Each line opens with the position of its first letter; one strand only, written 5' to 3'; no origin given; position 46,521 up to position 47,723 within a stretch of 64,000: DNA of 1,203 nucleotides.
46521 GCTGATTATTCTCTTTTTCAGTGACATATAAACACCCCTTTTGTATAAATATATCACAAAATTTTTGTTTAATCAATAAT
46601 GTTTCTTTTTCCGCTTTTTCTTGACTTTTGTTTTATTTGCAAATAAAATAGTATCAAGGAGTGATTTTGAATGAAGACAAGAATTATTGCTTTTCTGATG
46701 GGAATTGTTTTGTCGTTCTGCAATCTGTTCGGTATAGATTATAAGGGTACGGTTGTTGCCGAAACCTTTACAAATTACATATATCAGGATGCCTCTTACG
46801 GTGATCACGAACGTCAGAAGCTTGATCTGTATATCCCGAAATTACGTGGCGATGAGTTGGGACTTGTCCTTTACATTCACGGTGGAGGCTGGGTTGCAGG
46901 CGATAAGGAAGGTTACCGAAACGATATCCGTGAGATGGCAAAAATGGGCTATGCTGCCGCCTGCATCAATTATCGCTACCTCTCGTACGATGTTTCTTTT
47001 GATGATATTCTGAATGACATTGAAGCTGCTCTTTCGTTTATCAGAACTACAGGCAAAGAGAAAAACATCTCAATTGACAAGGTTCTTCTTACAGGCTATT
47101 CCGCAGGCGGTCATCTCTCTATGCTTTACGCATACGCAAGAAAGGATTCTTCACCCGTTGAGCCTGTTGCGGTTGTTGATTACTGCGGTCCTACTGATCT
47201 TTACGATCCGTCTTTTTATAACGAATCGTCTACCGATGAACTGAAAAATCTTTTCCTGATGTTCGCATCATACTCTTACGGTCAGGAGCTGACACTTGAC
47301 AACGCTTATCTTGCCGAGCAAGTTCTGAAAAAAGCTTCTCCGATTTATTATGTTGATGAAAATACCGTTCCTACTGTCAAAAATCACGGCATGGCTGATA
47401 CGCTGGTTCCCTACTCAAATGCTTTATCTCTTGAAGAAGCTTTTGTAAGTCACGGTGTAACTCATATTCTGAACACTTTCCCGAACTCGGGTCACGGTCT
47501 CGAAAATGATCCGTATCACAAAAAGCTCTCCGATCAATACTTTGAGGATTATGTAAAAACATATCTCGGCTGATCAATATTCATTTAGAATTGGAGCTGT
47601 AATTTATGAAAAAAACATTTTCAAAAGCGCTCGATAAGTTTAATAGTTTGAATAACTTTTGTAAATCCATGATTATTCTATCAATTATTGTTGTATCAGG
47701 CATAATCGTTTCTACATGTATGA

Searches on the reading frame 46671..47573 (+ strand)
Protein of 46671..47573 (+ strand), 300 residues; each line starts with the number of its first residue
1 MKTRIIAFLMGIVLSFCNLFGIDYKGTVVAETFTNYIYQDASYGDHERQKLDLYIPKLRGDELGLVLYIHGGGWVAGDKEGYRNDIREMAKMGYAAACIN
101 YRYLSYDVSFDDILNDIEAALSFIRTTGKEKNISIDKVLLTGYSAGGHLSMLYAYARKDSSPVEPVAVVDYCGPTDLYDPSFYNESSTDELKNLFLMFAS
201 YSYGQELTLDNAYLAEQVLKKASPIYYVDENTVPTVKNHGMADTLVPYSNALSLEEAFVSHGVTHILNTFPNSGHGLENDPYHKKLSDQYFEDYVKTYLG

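Call 27: search_protein_families(library=pfam, proteins=[window:46671-47573:+])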
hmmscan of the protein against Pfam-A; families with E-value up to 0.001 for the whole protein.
window:46671-47573:+ (300 aa): 6 families
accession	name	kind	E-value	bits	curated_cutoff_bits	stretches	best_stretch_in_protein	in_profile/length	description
PF20434.5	BD-FAE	-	3.7e-40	138.2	26.8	1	51-257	1-214/215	BD-FAE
PF07859.19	Abhydrolase_3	-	3.4e-16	60.1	25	1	66-276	1-207/210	alpha/beta hydrolase fold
PF00326.27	Peptidase_S9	-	5.8e-12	46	22.6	1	214-296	124-207/213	Prolyl oligopeptidase family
PF01738.24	DLH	-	1.5e-08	34.9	21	1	221-281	132-192/217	Dienelactone hydrolase family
PF12146.15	Hydrolase_4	-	5.1e-06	26.4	27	0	64-159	5-99/239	Serine aminopeptidase, S33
PF12697.13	Abhydrolase_6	-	0.00067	20.8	26.3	1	66-176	1-94/217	Alpha/beta hydrolase family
